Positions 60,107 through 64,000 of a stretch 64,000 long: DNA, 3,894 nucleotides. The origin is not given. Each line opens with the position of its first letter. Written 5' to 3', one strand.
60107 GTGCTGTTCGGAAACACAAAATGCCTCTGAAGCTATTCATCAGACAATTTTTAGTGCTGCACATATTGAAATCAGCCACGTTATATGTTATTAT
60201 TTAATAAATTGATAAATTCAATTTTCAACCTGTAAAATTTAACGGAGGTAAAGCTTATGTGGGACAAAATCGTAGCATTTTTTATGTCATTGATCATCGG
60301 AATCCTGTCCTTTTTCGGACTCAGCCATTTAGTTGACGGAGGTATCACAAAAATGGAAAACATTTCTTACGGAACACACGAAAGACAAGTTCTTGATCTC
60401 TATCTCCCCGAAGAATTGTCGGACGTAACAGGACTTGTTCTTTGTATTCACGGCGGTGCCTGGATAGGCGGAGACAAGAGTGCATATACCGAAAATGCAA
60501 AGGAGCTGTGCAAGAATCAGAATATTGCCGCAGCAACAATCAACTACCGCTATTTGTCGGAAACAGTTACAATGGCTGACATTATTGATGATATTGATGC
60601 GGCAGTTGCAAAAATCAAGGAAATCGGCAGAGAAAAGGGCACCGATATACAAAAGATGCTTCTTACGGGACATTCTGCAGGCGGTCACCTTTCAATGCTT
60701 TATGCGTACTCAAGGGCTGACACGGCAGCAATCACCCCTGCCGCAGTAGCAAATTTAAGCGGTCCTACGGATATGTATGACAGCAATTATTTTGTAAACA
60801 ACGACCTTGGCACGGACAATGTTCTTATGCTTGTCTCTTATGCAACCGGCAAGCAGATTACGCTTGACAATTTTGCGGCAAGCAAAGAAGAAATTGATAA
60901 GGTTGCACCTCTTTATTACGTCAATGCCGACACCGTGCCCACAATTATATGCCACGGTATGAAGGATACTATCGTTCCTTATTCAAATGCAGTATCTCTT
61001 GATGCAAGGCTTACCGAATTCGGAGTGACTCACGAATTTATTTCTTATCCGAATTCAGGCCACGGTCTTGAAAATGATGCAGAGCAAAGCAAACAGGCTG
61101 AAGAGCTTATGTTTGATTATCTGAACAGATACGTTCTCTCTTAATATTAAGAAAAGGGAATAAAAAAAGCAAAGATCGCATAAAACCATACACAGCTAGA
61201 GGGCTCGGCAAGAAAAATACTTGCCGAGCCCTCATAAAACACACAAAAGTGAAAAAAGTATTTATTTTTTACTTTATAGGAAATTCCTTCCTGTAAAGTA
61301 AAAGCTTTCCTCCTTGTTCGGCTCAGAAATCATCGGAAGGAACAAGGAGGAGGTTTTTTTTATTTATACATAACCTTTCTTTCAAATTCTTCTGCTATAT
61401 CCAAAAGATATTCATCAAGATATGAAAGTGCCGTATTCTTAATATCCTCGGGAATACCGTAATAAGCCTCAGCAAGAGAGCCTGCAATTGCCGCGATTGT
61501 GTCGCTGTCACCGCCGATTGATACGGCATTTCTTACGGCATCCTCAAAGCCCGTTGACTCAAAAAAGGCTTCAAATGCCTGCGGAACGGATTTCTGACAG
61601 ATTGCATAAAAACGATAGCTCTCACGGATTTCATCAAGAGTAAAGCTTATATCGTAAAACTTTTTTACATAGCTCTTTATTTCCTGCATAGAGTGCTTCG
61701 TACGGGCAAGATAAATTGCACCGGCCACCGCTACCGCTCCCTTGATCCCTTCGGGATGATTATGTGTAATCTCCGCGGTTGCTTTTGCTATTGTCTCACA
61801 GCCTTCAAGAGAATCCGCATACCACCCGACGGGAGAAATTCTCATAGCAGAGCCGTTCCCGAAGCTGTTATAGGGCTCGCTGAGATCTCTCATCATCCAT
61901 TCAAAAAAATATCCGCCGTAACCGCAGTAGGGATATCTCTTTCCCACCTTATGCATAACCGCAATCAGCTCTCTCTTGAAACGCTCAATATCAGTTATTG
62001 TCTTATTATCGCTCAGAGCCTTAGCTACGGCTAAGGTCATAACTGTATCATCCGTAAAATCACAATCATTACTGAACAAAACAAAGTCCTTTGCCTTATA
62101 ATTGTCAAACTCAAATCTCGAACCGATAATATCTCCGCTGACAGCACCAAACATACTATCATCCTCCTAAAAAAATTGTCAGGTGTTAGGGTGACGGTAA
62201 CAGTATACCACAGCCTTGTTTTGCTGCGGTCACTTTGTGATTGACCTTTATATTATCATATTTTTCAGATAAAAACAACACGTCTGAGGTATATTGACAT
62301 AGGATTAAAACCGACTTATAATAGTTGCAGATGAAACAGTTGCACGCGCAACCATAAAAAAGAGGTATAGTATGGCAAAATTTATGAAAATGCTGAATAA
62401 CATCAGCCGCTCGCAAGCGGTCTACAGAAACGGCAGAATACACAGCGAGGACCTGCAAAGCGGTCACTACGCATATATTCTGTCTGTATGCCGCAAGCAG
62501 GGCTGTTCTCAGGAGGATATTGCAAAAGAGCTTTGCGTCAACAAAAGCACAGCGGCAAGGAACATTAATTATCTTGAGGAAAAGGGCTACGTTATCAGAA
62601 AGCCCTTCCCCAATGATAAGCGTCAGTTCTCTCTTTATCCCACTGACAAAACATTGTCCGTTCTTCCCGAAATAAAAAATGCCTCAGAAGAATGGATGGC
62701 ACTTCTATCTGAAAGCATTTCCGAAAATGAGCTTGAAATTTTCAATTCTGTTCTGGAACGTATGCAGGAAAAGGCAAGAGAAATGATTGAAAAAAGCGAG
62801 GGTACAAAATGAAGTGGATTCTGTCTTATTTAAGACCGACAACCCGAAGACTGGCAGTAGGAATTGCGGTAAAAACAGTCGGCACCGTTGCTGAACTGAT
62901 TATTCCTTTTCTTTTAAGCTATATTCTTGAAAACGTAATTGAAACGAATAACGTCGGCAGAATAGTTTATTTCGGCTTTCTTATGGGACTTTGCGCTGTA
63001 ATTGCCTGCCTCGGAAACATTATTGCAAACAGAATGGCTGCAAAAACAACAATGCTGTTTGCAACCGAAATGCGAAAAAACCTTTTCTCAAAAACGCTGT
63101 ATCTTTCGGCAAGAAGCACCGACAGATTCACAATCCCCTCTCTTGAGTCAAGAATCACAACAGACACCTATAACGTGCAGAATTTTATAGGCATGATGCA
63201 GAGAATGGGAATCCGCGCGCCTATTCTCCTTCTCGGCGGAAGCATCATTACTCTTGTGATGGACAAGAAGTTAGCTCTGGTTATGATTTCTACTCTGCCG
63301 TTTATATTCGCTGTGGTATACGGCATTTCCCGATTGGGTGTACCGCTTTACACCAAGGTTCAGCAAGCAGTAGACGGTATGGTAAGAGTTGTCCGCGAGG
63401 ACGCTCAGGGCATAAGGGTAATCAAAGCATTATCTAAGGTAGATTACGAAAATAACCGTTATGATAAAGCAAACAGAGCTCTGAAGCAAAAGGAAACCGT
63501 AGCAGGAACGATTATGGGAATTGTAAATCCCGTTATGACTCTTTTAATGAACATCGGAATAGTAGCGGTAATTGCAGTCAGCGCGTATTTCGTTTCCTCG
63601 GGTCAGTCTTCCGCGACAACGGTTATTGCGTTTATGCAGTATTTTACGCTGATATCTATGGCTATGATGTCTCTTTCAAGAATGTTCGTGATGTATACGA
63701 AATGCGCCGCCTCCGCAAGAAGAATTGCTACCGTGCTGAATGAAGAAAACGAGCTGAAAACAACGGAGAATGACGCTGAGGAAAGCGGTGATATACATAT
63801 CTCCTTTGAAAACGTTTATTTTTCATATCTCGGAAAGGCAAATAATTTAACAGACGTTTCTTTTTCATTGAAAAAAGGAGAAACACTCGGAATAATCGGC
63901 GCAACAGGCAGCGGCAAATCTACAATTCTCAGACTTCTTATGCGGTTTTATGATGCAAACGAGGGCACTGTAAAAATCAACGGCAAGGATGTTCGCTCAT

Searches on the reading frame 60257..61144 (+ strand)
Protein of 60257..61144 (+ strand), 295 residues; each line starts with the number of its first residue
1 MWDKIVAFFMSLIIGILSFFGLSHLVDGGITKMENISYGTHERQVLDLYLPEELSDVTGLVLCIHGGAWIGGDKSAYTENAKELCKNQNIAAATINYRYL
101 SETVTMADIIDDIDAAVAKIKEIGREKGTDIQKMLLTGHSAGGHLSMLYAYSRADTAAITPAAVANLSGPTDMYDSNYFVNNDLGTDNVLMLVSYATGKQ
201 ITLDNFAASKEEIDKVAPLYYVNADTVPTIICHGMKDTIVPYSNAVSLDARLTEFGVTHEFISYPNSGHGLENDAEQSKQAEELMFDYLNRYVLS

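Call 52: search_protein_families(library=pfam, proteins=[window:60257-61144:+], max_evalue=0.0001)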
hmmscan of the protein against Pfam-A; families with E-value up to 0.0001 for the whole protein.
window:60257-61144:+ (295 aa): 7 families
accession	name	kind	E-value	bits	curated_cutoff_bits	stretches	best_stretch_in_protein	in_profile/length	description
PF20434.5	BD-FAE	-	2.2e-35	122.6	26.8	1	46-252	1-215/215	BD-FAE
PF07859.19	Abhydrolase_3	-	5.6e-18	65.9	25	1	61-271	1-208/210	alpha/beta hydrolase fold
PF00326.27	Peptidase_S9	-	1.7e-15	57.5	22.6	1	116-292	48-209/213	Prolyl oligopeptidase family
PF01738.24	DLH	-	9.2e-10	38.9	21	1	224-281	141-201/217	Dienelactone hydrolase family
PF12146.15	Hydrolase_4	-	5.6e-09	36.1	27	0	105-160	54-106/239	Serine aminopeptidase, S33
PF00561.26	Abhydrolase_1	-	2.4e-05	24.6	25.8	0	209-269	182-238/245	alpha/beta hydrolase fold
PF10142.15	PhoPQ_related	-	6.7e-05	22.2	20.3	0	113-281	153-313/367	PhoPQ-activated pathogenicity-related protein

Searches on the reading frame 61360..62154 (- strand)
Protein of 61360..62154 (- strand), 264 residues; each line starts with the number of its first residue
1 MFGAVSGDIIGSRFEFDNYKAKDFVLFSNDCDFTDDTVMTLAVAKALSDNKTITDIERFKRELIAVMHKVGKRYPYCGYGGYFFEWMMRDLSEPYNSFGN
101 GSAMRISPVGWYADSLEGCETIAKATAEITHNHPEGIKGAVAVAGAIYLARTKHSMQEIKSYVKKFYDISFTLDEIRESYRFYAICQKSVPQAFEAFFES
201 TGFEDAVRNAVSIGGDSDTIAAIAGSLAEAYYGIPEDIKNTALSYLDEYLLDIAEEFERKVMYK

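Call 52: search_protein_families(library=pfam, proteins=[window:61360-62154:-], max_evalue=0.0001)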
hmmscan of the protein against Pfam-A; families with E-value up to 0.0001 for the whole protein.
window:61360-62154:- (264 aa): 1 family
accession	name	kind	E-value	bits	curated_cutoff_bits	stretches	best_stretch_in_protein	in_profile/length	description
PF03747.19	ADP_ribosyl_GH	-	1.3e-36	127.2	26.2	1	1-234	3-281/287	ADP-ribosylglycohydrolase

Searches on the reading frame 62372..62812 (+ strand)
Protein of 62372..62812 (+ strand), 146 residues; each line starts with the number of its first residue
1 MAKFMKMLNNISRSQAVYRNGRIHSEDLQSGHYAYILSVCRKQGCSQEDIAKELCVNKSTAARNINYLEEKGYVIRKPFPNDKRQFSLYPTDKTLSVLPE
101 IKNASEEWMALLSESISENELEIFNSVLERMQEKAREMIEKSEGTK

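Call 52: search_protein_families(library=pfam, proteins=[window:62372-62812:+], max_evalue=0.0001)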
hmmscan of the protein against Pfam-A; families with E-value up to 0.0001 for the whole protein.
window:62372-62812:+ (146 aa): 7 families
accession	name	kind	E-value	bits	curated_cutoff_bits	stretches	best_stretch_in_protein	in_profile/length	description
PF01047.28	MarR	-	6.7e-11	42.4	24.6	1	36-85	9-58/59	MarR family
PF12802.13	MarR_2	-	7e-11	42.6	27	1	33-85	7-61/61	MarR family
PF13730.12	HTH_36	-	4.5e-07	30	25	1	46-74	27-55/55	Helix-turn-helix domain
PF25213.1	HVO_A0261_N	-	1.6e-05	25.2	35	1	29-77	9-57/86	HVO_A0261 N-terminal domain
PF01978.25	TrmB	-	4.7e-05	23.6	25.6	0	41-78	19-56/68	Sugar-specific transcriptional regulator TrmB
PF01325.25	Fe_dep_repress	-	6.8e-05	23.4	26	0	45-78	23-56/60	Iron dependent repressor, N-terminal DNA binding domain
PF13463.12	HTH_27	-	9.4e-05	23.1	22.2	0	42-93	16-67/68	Winged helix DNA-binding domain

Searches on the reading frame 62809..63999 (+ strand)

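Call 52: search_protein_families(library=pfam, proteins=[window:62809-63999:+], max_evalue=0.0001)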
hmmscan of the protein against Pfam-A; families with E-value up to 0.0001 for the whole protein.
window:62809-63999:+ (397 aa): 2 families
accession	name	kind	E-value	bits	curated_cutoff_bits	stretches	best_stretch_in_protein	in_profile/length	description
PF00664.28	ABC_membrane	-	7.7e-43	147.6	28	1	16-286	2-274/274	ABC transporter transmembrane region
PF00005.33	ABC_tran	-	1.8e-13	51.7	25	1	347-396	1-50/137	ABC transporter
